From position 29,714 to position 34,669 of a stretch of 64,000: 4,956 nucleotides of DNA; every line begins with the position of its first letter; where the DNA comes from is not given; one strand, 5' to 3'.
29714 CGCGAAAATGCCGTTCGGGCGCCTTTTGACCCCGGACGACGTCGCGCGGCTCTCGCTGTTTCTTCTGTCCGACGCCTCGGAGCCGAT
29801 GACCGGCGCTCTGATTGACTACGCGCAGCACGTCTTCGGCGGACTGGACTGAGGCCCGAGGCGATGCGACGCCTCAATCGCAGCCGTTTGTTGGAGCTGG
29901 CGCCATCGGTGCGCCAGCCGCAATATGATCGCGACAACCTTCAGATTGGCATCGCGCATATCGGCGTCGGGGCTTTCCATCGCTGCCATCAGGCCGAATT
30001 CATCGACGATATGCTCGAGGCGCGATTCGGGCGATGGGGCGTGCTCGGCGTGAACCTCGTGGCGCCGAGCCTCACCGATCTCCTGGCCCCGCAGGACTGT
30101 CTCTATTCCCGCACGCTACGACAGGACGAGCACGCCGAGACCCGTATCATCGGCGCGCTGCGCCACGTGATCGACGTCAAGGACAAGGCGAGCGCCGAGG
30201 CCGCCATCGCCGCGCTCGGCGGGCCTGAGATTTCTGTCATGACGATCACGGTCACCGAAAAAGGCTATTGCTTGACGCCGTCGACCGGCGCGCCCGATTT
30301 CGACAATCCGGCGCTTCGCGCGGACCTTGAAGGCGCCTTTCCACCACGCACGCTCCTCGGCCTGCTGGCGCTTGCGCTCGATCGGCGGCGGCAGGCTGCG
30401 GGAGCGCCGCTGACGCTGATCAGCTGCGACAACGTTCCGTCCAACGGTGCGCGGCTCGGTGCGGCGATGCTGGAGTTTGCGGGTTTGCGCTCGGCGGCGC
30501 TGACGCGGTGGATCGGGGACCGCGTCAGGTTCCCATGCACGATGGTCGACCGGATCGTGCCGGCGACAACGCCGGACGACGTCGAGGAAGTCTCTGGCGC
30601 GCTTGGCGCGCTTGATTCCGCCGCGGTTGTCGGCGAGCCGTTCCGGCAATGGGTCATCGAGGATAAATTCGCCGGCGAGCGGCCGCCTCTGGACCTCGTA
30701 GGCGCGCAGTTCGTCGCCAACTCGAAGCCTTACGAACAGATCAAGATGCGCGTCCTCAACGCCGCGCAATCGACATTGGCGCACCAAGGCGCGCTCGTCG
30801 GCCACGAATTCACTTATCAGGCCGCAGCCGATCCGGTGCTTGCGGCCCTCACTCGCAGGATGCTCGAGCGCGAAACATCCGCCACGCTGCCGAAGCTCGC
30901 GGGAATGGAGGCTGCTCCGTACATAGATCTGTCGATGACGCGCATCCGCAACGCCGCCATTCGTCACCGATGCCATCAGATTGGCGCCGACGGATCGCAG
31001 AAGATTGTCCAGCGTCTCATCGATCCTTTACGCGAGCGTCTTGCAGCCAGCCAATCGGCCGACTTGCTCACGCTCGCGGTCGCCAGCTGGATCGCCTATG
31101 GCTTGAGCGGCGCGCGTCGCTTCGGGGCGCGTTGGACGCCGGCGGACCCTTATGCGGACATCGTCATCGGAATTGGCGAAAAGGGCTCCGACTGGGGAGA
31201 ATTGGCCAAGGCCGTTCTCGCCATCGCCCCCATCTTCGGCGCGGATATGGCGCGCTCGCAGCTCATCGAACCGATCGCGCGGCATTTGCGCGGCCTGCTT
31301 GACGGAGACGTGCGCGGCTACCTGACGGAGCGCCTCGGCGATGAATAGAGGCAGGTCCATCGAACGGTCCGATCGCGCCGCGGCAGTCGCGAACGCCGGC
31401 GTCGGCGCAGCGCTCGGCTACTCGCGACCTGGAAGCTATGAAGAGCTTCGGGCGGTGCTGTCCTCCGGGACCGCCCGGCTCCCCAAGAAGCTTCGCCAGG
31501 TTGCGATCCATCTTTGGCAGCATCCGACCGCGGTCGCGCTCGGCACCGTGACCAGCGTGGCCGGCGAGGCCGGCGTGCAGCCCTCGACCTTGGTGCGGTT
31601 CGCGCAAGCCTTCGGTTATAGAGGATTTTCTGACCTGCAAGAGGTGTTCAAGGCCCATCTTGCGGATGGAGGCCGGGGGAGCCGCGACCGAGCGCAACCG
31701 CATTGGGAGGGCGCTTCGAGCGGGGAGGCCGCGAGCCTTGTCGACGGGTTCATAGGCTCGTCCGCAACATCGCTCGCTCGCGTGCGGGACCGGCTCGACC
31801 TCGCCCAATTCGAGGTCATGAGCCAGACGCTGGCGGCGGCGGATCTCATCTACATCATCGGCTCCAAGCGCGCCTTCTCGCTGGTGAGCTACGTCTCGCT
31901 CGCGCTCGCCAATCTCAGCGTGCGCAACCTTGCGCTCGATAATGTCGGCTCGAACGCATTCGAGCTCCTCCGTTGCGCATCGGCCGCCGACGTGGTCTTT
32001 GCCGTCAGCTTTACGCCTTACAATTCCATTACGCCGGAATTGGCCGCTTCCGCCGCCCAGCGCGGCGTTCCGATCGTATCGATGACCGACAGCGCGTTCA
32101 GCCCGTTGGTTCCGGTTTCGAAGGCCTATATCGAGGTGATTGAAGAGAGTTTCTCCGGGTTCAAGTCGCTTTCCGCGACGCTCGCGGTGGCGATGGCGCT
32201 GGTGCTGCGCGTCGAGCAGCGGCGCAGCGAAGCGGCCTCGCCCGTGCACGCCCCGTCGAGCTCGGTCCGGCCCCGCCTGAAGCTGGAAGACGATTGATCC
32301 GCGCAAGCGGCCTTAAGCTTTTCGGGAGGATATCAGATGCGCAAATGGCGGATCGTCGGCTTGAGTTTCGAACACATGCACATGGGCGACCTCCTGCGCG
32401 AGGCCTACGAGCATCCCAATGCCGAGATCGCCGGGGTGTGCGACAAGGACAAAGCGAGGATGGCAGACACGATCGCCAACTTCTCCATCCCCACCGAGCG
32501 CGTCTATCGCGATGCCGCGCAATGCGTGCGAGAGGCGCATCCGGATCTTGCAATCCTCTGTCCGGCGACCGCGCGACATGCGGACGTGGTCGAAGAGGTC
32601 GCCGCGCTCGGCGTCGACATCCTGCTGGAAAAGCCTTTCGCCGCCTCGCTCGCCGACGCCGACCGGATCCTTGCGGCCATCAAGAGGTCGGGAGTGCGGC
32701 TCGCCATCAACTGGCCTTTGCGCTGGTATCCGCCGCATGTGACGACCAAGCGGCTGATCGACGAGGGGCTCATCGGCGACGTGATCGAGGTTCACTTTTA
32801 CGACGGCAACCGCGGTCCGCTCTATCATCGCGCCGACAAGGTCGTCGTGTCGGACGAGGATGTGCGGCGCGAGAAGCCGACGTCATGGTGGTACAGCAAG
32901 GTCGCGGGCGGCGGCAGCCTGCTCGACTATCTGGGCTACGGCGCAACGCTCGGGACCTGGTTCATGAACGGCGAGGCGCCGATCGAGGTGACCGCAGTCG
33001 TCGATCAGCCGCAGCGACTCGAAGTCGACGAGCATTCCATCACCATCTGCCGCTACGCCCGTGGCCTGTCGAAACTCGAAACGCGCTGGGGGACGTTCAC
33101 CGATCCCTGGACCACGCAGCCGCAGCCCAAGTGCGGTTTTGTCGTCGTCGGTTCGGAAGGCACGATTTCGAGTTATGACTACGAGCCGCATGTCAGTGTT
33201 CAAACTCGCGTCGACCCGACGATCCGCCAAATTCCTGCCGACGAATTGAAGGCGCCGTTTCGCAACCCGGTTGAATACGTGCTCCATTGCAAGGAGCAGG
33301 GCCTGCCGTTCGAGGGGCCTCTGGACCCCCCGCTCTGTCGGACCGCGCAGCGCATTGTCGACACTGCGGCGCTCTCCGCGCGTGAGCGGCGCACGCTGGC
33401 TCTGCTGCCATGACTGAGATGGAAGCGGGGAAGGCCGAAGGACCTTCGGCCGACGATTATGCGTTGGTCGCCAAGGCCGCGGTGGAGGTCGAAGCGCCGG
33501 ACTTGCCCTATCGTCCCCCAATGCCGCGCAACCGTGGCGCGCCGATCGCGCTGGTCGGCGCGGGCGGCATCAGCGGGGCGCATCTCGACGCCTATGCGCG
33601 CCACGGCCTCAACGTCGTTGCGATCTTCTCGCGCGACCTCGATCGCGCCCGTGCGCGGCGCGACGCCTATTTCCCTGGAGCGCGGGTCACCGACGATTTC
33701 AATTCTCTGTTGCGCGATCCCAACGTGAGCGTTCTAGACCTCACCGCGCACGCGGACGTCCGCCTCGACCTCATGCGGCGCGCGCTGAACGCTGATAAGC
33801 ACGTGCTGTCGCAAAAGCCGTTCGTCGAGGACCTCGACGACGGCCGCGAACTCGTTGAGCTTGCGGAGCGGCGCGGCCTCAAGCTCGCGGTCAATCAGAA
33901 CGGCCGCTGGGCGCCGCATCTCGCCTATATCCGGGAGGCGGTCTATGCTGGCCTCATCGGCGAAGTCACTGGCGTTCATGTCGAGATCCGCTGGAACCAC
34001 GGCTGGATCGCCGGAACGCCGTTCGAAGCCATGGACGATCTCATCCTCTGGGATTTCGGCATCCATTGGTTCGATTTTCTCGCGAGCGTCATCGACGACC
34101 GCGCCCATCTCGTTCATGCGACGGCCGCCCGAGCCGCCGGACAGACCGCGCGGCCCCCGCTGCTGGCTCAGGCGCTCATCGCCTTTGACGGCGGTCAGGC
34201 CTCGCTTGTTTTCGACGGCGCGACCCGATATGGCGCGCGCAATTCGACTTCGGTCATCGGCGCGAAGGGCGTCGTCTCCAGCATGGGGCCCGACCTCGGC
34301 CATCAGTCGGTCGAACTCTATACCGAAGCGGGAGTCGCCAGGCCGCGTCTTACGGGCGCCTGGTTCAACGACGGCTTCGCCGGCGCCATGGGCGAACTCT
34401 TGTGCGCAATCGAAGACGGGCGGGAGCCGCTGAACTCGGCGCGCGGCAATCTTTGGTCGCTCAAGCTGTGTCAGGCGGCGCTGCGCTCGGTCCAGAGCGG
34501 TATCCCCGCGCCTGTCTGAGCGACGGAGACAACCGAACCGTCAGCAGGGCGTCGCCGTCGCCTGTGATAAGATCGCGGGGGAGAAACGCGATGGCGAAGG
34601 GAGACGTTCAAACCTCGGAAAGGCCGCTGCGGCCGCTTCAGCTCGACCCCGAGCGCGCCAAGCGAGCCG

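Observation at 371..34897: Three independent frameshifts are single A/T insertions exactly inside GANTC (CcrM) sites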

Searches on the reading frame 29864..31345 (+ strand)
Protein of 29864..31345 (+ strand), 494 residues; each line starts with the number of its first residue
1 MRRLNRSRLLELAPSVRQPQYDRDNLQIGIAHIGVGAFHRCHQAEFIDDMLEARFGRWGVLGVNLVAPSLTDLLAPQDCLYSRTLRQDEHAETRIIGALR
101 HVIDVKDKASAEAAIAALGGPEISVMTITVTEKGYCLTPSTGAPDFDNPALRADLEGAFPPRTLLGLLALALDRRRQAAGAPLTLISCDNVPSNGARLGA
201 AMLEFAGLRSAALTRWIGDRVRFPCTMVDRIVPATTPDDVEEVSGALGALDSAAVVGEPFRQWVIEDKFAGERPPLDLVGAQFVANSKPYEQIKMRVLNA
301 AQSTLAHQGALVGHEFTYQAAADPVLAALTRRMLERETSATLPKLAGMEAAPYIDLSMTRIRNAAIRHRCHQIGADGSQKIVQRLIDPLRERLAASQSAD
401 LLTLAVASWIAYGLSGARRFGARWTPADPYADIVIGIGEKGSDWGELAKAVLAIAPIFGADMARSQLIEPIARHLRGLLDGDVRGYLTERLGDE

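Call 10: search_protein_families(library=pfam, proteins=[window:29864-31345:+])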
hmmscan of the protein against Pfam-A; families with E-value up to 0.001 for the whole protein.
window:29864-31345:+ (494 aa): 2 families
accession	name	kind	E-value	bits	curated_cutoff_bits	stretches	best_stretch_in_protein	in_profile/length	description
PF01232.29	Mannitol_dh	-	3e-38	132.3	27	1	29-277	2-198/199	Mannitol dehydrogenase Rossmann domain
PF08125.19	Mannitol_dh_C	-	7e-29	101.1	30.7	1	288-476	3-187/190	Mannitol dehydrogenase C-terminal domain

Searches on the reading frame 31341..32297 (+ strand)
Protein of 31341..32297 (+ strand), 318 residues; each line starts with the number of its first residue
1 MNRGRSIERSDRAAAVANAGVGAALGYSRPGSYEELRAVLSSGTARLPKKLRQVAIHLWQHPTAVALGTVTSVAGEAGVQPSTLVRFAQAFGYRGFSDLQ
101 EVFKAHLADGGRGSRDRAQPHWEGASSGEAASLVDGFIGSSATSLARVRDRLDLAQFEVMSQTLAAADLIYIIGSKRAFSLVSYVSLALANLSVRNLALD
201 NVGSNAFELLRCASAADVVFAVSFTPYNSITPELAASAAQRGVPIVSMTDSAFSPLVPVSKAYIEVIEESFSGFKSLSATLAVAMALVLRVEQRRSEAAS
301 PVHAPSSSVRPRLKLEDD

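Call 10: search_protein_families(library=pfam, proteins=[window:31341-32294:+])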
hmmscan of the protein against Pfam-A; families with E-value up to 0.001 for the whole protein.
window:31341-32294:+ (318 aa): 2 families
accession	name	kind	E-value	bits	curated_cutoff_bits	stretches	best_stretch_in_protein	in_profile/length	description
PF01380.27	SIS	-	3e-11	43.7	25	1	164-289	2-130/131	SIS domain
PF01418.23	HTH_6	-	9.3e-09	35.6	28.3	1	40-107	7-74/77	Helix-turn-helix domain, rpiR family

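Call 63: find_encoding_contigs(protein=window:31341-32297:+, flank=10000, max_places=6)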
Protein window:31341-32297:+ (318 aa): no gene with exactly this product is on record in the collection.

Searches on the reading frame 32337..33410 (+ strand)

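Call 10: search_protein_families(library=pfam, proteins=[window:32337-33410:+])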
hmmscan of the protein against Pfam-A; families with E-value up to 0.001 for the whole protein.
window:32337-33410:+ (358 aa): 2 families
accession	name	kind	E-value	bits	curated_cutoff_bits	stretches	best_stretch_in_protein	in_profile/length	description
PF01408.29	GFO_IDH_MocA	-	6.2e-17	62.8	24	1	6-124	5-118/120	Oxidoreductase family, NAD-binding Rossmann fold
PF22725.1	GFO_IDH_MocA_C3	-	3.9e-11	43.4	27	1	135-277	2-123/124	GFO/IDH/MocA C-terminal domain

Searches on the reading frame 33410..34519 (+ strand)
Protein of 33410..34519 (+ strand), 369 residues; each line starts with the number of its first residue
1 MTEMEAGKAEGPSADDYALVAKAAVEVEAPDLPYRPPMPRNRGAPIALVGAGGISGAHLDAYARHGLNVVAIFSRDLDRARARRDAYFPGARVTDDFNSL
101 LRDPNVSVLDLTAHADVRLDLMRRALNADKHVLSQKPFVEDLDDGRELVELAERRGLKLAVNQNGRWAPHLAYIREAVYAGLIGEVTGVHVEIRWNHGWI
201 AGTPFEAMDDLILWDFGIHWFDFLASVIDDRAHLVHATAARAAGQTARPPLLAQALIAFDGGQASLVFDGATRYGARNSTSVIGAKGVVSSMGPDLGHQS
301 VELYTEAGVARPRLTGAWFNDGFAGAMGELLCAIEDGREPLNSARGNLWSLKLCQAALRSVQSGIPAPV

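Call 10: search_protein_families(library=pfam, proteins=[window:33410-34516:+])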
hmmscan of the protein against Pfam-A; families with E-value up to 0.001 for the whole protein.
window:33410-34516:+ (369 aa): 3 families
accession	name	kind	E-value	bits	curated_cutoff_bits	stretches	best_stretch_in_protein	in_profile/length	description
PF01408.29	GFO_IDH_MocA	-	1.6e-16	61.5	24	1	46-162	3-119/120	Oxidoreductase family, NAD-binding Rossmann fold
PF22725.1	GFO_IDH_MocA_C3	-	6e-11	42.9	27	1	173-289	3-123/124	GFO/IDH/MocA C-terminal domain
PF03447.22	NAD_binding_3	-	1.3e-07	32.7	24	1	55-161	6-115/116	Homoserine dehydrogenase, NAD binding domain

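Call 62: find_encoding_contigs(protein=window:33410-34519:+, flank=10000, max_places=6)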
Protein window:33410-34519:+ (369 aa): no gene with exactly this product is on record in the collection.
